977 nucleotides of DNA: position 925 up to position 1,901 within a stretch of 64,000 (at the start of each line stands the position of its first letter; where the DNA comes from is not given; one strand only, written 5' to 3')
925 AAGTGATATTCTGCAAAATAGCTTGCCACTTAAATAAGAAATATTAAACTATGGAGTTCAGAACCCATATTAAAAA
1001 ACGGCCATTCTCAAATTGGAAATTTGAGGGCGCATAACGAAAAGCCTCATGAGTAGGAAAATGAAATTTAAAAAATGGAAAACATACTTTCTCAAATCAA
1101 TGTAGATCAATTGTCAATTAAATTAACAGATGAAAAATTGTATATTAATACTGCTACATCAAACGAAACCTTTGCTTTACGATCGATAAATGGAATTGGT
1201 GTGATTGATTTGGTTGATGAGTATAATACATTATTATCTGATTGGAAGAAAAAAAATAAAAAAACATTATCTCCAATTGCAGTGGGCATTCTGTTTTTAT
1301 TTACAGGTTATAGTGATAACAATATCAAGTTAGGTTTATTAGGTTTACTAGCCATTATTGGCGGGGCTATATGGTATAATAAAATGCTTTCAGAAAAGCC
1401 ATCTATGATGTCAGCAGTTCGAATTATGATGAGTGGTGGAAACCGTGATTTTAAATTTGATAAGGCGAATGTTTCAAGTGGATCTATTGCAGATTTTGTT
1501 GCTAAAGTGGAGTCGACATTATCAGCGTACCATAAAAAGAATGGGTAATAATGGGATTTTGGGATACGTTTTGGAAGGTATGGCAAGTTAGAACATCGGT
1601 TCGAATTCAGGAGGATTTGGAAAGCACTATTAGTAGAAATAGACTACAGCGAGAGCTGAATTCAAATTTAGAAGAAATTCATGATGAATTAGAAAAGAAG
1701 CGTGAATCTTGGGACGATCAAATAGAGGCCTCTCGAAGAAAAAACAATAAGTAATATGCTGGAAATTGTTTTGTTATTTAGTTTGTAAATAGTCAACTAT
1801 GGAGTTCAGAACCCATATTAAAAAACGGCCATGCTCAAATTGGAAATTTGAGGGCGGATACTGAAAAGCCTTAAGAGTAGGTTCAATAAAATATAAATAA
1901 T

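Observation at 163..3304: Candidate undescribed conflict/defence locus: a stand-alone SIR2_2-like protein plus a lipoprotein, linked by a shared leader to two membrane-hairpin/coiled-coil gene pairs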

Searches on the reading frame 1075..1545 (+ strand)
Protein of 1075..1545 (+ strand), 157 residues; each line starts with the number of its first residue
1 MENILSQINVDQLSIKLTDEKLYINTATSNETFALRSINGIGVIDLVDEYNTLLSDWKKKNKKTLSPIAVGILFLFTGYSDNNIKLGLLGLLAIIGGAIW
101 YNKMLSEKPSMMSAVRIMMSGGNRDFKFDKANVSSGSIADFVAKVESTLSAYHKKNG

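Call 6: search_protein_families(library=pfam, proteins=[window:1075-1545:+], max_evalue=1)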
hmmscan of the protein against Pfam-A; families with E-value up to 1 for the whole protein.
window:1075-1545:+ (157 aa): 3 families
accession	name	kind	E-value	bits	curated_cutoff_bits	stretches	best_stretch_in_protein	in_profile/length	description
PF00746.26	Gram_pos_anchor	-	0.053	13.9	20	1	77-103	12-37/43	LPXTG cell wall anchor motif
PF11239.13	DUF3040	-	0.15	12.7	24.7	1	68-100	52-84/84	Protein of unknown function (DUF3040)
PF19744.4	DUF6232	-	0.23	12.3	27.4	1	31-123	13-94/117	Family of unknown function (DUF6232)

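Call 7: search_protein_families(library=padloc, proteins=[window:1075-1545:+], max_evalue=1)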
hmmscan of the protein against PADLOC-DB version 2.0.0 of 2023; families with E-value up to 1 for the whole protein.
window:1075-1545:+ (157 aa): 0 families

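Call 31: find_homologous_proteins(query=window:1075-1545:+, max_evalue=0.01)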
Query window:1075-1545:+ (157 aa): 228 proteins with E <= 0.01 among 273 candidates; the best 120 are listed.
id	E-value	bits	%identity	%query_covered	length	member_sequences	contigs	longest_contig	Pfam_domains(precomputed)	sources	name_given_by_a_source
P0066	4.0e-94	330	99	100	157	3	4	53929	-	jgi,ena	jgi:hypothetical protein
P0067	8.0e-61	222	72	99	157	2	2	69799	-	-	-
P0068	2.6e-60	220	70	100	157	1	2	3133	-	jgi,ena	jgi:hypothetical protein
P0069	8.4e-52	193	61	100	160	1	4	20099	-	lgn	-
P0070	2.4e-51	191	61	100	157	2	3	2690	-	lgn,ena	-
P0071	6.5e-50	187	60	100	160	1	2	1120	-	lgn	-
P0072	4.8e-49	184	60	100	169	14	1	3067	-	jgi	jgi:hypothetical protein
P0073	6.1e-49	184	59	99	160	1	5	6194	-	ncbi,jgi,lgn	jgi:hypothetical protein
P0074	2.1e-48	182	59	99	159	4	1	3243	-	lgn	-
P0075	8.7e-48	180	60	99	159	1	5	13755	-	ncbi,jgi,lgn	jgi:hypothetical protein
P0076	3.7e-47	178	58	100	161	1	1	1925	-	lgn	-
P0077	1.9e-46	175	58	100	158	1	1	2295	-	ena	-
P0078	3.1e-46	175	55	99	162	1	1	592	-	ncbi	-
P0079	5.6e-46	174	56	100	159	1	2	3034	-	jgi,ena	jgi:hypothetical protein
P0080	6.6e-46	174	58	100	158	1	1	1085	-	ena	-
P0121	1.2e-41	160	56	99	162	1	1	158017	-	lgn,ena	-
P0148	1.7e-39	153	54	99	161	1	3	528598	-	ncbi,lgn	-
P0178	5.8e-38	148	53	100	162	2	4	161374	-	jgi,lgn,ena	jgi:hypothetical protein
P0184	1.8e-37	146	53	100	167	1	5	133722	-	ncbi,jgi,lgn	jgi:hypothetical protein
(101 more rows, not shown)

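Call 32: find_encoding_contigs(protein=P0148, flank=5000, max_places=2)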
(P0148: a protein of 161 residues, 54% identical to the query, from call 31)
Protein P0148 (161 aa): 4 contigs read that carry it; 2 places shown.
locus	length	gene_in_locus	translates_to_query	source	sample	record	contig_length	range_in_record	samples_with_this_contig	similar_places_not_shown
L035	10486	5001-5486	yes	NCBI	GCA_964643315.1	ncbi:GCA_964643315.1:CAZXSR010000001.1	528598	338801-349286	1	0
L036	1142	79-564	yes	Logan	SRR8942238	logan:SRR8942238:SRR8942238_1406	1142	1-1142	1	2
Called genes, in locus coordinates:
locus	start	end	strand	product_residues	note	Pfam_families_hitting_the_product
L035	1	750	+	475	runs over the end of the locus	PF14903:WG_beta_rep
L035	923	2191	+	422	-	PF00702:Hydrolase (faint)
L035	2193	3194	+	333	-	PF02481:DNA_processg_A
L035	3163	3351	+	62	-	-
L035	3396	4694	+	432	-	PF24681:Kelch_KLHDC2_KLHL20_DRC7 (weak)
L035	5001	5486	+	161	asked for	-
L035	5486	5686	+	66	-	-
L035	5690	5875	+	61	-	-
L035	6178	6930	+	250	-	-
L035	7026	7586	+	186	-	-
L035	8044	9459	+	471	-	PF00089:Trypsin, PF13365:Trypsin_2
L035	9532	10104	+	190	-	-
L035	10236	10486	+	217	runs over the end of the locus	-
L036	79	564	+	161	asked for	-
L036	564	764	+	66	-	-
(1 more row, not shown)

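Call 33: find_encoding_contigs(protein=P0178, flank=5000, max_places=2)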
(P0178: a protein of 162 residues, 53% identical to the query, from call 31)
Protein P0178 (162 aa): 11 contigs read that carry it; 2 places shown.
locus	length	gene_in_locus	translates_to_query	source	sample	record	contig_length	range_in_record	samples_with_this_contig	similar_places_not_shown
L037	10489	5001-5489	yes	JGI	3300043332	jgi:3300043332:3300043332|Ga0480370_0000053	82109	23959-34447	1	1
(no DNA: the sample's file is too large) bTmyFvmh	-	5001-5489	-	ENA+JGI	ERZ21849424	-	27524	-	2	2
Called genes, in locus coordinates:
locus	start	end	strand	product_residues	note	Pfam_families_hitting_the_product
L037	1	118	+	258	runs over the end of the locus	PF01145:Band_7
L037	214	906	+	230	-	PF10677:DUF2490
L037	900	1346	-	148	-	PF02308:MgtC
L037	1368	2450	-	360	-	PF03462:PCRF, PF00472:RF-1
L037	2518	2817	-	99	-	PF01381:HTH_3 (weak)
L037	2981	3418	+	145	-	-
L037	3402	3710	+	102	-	-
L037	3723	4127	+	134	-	-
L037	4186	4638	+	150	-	-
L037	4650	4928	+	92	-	-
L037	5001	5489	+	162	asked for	-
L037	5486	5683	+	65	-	-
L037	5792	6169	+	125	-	PF01597:GCV_H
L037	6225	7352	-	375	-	PF00004:AAA (faint), PF13173:AAA_14, PF13635:DUF4143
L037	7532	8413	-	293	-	PF00171:Aldedh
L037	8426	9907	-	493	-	PF00171:Aldedh, PF05893:LuxC (weak), PF07368:DUF1487 (faint)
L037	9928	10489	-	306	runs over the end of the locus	PF01791:DeoC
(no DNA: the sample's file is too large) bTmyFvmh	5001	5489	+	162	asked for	-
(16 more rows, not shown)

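Call 34: find_encoding_contigs(protein=P0121, flank=5000, max_places=2)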
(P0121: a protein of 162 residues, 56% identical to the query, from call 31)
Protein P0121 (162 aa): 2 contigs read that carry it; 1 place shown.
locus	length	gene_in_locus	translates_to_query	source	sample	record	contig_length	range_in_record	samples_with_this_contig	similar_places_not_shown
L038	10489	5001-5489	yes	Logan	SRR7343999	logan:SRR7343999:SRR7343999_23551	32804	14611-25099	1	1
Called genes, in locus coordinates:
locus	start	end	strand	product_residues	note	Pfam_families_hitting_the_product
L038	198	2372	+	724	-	PF13715:CarbopepD_reg_2, PF07715:Plug, PF00593:TonB_dep_Rec_b-barrel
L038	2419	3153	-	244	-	-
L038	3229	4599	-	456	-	PF24681:Kelch_KLHDC2_KLHL20_DRC7 (weak), PF24981:Beta-prop_ATRN-LZTR1 (faint)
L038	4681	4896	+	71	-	-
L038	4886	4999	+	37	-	-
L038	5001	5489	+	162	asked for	-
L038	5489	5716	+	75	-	-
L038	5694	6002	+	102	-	-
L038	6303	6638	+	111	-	-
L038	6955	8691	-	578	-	PF00664:ABC_membrane, PF00005:ABC_tran, PF02463:SMC_N (faint)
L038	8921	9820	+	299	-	PF00226:DnaJ, PF01556:DnaJ_C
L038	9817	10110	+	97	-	PF13591:MerR_2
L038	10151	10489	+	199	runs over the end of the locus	-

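Call 35: find_encoding_contigs(protein=P0184, flank=5000, max_places=2)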
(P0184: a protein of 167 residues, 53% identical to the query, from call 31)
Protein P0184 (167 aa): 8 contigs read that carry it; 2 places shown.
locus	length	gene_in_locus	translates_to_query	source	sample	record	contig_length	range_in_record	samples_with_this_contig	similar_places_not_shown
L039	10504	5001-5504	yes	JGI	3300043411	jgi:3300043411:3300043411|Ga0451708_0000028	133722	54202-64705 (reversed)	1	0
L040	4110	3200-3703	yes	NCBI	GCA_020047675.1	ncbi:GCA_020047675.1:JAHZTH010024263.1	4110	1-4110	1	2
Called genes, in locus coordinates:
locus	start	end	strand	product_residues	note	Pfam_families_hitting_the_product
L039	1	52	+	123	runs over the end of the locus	PF13564:DoxX_2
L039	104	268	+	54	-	-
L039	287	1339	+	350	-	PF18962:Por_Secre_tail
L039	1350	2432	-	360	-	PF03462:PCRF, PF00472:RF-1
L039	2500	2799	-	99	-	-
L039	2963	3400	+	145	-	-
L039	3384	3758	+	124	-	-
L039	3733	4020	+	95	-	-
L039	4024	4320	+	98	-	-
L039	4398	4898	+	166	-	-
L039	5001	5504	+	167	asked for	-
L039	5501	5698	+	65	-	-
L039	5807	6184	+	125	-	PF01597:GCV_H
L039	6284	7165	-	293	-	PF00171:Aldedh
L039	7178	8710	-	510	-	PF00171:Aldedh, PF05893:LuxC (weak), PF07368:DUF1487 (faint)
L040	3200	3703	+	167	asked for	-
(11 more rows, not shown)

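Call 56: predict_structure(alignment_id=A5)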
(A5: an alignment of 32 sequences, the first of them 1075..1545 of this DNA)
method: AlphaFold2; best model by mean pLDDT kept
length: 157 residues; sequences in the alignment: 32
mean_pLDDT: 83.6   pTM: 0.58
mean pLDDT of the five models: 83.6, 82.8, 80.1, 78.4, 73.8
residues with pLDDT >= 90: 23; 70-90: 127; 50-70: 7; < 50: 0
segments of 3 or more residues with pLDDT < 50: none
pLDDT, mean of each block of 10 residues (from residue 1): 75 82 82 85 85 87 84 91 91 90 84 85 84 72 81 77
secondary structure, 60 per line:
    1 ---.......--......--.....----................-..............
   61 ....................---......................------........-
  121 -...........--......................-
elements in order: E4-10 E13-18 E21-25 E30-34 E38-45 H47-80 H84-105 E112-119 E122-129 H135-156

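Call 59: search_protein_families(library=ncbifam, proteins=[L038:6303-6635:+], max_evalue=1)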
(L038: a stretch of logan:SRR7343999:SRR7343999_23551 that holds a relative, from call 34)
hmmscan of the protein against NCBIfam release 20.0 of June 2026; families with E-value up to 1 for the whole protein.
L038:6303-6635:+ (111 aa): 0 families

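Call 61: search_protein_families(library=pfam, proteins=[L038:6303-6635:+, L038:5489-5713:+, L038:5694-5999:+, L035:5690-5872:+, L035:6178-6927:+, L037:4650-4925:+, L037:4186-4635:+, L037:2981-3415:+], max_evalue=0.1)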
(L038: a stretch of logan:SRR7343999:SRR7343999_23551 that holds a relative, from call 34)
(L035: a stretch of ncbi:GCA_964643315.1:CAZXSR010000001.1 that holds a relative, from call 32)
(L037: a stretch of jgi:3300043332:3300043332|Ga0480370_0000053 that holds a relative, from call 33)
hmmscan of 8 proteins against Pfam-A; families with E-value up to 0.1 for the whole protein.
L038:6303-6635:+ (111 aa): 0 families

L038:5489-5713:+ (75 aa): 1 family
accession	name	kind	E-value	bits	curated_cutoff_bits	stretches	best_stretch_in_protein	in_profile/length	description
PF18699.6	MRPL52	-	0.088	13.5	26.6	0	30-70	44-84/92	Mitoribosomal protein mL52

L038:5694-5999:+ (102 aa): 0 families

L035:5690-5872:+ (61 aa): 0 families

L035:6178-6927:+ (250 aa): 1 family
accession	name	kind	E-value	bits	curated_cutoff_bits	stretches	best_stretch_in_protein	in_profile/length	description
PF13517.12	FG-GAP_3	-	0.015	16.3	26.9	1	208-242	1-32/61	FG-GAP-like repeat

L037:4650-4925:+ (92 aa): 2 families
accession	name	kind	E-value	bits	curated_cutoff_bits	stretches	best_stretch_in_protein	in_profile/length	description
PF18716.7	VATC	-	5.8e-05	23.3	26.6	1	57-85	2-31/43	Vms1-associating treble clef domain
PF13240.11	Zn_Ribbon_1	-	0.07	13.4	25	0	55-67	10-22/23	zinc-ribbon domain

L037:4186-4635:+ (150 aa): 0 families

L037:2981-3415:+ (145 aa): 0 families

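Call 62: fold_search(model_id=the predicted structure, library=pdb)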
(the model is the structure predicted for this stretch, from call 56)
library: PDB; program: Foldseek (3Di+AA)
matches with E <= 10: 410; with E <= 0.001: 0
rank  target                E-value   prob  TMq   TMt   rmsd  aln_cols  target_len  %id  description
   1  3ulb_A                4.1e-02  0.98  0.39  0.56  13.7       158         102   10  Crystal structure of the pleckstrin homology domain of Saccharomyces cerevisiae Avo1, a TORC2 subunit, in the P212121  (released 2012-04-11)
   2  6snr                  7.2e-02  0.28  0.19  0.11  13.1       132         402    8  Crystal structure of FemX (released 2020-09-09)
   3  3tvv_A                2.1e-01  0.72  0.34  0.25   5.9       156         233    6  Structure of the tandem PH domains of Rtt106 (residues 68-315) (released 2012-02-01)
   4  2j04_C                2.5e-01  0.82  0.21  0.06   4.4        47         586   15  The tau60-tau91 subcomplex of yeast transcription factor IIIC (released 2006-10-23)
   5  3b77_B                3.0e-01  0.21  0.22  0.19  18.0       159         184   11  Crystal structure of a ph domain containing bacterial protein (exig_2160) from exiguobacterium sibiricum 255-15 at 2.4 (released 2007-11-13)
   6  7dr6_J                3.2e-01  0.06  0.13  0.10  19.9       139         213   14  PA28alpha-beta in complex with immunoproteasome (released 2021-01-20)
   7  2gcl_B                3.4e-01  0.82  0.19  0.13   1.9        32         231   16  Structure of the Pob3 Middle domain (released 2006-05-23)
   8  2gcj_C                3.6e-01  0.87  0.18  0.12   1.2        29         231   17  Crystal Structure of the Pob3 middle domain (released 2006-05-23)
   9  7xti_k                3.6e-01  0.84  0.35  0.14   4.6       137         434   11  RNA polymerase II elongation complex transcribing a nucleosome (EC58hex) (released 2022-10-12)
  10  2j04_A                3.6e-01  0.75  0.21  0.06   4.4        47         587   15  The tau60-tau91 subcomplex of yeast transcription factor IIIC (released 2006-10-23)
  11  3nvn_A                3.9e-01  0.89  0.19  0.08   2.1        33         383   15  Molecular mechanism of guidance cue recognition (released 2010-09-15)
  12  2gcj_B                3.9e-01  0.66  0.20  0.14   2.5        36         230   17  Crystal Structure of the Pob3 middle domain (released 2006-05-23)
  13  4pq0                  4.4e-01  0.80  0.18  0.12   1.3        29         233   17  Crystal structure of POB3 middle domain at 1.65A (released 2014-03-26)
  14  6rku_B                4.4e-01  0.06  0.14  0.07  23.0       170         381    6  E. coli DNA Gyrase - DNA binding and cleavage domain in State 1 (released 2019-11-06)
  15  2gcl_A                4.7e-01  0.75  0.19  0.13   2.0        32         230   16  Structure of the Pob3 Middle domain (released 2006-05-23)
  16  3b77_E                5.0e-01  0.20  0.21  0.18  19.0       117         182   14  Crystal structure of a ph domain containing bacterial protein (exig_2160) from exiguobacterium sibiricum 255-15 at 2.4 (released 2007-11-13)
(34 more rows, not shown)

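Call 76: find_encoding_contigs(protein=P0069, flank=6000, max_places=3)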
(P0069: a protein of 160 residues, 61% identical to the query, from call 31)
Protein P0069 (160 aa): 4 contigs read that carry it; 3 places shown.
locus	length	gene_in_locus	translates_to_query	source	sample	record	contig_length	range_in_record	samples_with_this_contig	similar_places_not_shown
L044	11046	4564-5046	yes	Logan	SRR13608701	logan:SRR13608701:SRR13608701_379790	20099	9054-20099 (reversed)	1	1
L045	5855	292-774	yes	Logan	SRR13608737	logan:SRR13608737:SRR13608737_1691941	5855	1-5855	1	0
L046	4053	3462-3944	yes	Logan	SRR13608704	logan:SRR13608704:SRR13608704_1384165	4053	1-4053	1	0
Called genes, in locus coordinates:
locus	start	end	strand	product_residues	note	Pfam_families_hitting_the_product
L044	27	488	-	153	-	PF01797:Y1_Tnp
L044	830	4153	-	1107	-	PF01433:Peptidase_M1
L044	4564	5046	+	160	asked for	-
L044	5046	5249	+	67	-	-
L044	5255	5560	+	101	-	-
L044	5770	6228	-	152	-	PF04970:LRAT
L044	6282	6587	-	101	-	PF01844:HNH (weak)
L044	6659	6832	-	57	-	-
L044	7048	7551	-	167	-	PF11848:DUF3368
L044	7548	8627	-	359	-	PF01381:HTH_3, PF12844:HTH_19 (weak), PF13560:HTH_31 (weak), PF06114:Peptidase_M78 (faint)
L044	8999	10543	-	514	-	PF28550:DUF8436, PF00890:FAD_binding_2 (faint), PF01266:DAO (faint), PF03486:HI0933_like (faint), PF07992:Pyr_redox_2 (faint), PF13738:Pyr_redox_3 (faint), PF21688:FAD-depend_C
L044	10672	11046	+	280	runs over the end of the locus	PF00456:Transketolase_N, PF13292:DXP_synthase_N, PF00676:E1_dh, PF02775:TPP_enzyme_C (faint)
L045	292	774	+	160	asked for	-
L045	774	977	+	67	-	-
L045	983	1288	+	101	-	-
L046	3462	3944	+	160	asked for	-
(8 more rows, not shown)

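Call 81: find_encoding_contigs(protein=P0066, flank=6000, max_places=4)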
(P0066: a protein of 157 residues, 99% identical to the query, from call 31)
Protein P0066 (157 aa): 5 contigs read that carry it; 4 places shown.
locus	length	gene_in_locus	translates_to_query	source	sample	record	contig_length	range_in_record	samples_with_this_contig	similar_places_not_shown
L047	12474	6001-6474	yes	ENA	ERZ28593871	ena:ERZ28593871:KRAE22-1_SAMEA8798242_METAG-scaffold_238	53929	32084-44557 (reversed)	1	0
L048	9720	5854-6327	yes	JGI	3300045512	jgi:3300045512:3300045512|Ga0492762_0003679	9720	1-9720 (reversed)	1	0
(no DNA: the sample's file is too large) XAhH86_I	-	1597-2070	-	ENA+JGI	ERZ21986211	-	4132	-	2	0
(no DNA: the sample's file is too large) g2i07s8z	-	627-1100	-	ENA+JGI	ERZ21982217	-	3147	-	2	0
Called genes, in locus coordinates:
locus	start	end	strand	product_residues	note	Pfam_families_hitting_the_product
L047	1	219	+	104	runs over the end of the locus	-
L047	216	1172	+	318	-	PF00551:Formyl_trans_N, PF02911:Formyl_trans_C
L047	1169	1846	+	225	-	PF02146:SIR2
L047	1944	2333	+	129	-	PF01797:Y1_Tnp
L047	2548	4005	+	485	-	PF02133:Transp_cyt_pur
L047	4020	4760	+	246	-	PF01209:Ubie_methyltran, PF03848:TehB (weak), PF13489:Methyltransf_23, PF05401:NodS (weak), PF13847:Methyltransf_31, PF08241:Methyltransf_11, PF08242:Methyltransf_12, PF13649:Methyltransf_25, +1 more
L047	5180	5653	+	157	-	-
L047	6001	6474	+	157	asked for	-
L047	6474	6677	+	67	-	-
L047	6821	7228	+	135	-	-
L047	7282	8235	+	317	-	PF13289:SIR2_2 (weak)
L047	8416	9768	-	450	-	PF13173:AAA_14, PF13635:DUF4143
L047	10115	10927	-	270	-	PF01408:GFO_IDH_MocA (faint), PF03807:F420_oxidored (weak), PF10728:DUF2520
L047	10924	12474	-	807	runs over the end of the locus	PF01578:Cytochrom_C_asm, PF16327:CcmF_C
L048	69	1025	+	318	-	PF00551:Formyl_trans_N, PF02911:Formyl_trans_C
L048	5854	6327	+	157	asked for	-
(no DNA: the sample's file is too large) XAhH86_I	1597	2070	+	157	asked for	-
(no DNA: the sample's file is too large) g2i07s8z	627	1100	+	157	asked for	-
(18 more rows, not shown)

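Call 88: find_related_loci(query=A5, collection=viral_contigs, flank=6000)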
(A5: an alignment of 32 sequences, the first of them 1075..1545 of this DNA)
Query A5 (157 aa) in viral_contigs; peptide patterns used: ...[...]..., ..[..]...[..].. (x = any residue, [..] = any of these).
84 stretches matched a pattern, but none encodes a relative of the query by tblastn (E <= 1e-3).

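Call 89: find_related_loci(query=A5, collection=metagenome_contigs, flank=4000)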
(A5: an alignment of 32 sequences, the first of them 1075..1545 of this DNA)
Query A5 (157 aa) in metagenome_contigs; peptide patterns used: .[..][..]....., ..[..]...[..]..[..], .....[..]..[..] (x = any residue, [..] = any of these).
238 stretches matched a pattern; 41 encode a relative of the query (tblastn E <= 1e-3); 41 distinct loci.
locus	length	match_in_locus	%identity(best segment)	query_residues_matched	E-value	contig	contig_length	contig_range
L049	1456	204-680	58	1-156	9e-55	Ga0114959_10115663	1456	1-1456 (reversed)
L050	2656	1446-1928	58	1-157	2e-50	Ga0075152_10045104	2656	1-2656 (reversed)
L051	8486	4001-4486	53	1-156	7e-50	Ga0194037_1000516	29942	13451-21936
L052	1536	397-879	56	1-156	5e-51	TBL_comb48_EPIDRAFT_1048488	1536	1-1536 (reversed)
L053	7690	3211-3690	53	1-156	2e-48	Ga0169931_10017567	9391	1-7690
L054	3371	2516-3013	53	1-156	5e-47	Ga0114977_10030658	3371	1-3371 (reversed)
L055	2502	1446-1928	53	1-154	5e-47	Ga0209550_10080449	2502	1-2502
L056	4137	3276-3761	49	1-157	7e-47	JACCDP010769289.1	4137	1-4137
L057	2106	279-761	52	1-156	2e-46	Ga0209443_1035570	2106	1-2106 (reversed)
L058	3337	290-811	50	1-156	4e-46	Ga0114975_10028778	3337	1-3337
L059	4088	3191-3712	50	1-156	4e-46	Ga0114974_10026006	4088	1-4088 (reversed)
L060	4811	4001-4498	48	1-157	1e-43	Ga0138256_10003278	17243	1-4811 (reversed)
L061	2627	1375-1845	51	1-156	2e-43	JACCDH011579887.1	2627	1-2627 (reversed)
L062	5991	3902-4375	48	1-156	6e-42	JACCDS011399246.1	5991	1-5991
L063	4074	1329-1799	49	1-156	1e-41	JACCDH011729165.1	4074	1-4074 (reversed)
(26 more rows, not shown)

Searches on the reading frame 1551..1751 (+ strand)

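Call 6: search_protein_families(library=pfam, proteins=[window:1551-1751:+], max_evalue=1)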
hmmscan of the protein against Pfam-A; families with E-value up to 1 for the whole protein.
window:1551-1751:+ (67 aa): 0 families

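Call 7: search_protein_families(library=padloc, proteins=[window:1551-1751:+], max_evalue=1)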
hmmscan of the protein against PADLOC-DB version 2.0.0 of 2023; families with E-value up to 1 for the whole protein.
window:1551-1751:+ (67 aa): 0 families

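Call 59: search_protein_families(library=ncbifam, proteins=[window:1551-1751:+], max_evalue=1)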
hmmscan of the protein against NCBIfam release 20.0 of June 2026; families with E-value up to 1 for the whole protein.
window:1551-1751:+ (67 aa): 1 family
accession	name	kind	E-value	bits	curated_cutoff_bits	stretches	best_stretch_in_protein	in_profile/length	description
NF040877.1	SE1832_fam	equivalog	0.029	14.3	45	1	17-52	14-49/51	SE1832 family protein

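Call 60: search_protein_families(library=phrogs, proteins=[window:1551-1751:+], max_evalue=0.1)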
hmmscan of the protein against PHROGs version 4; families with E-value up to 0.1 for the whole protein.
window:1551-1751:+ (67 aa): 0 families
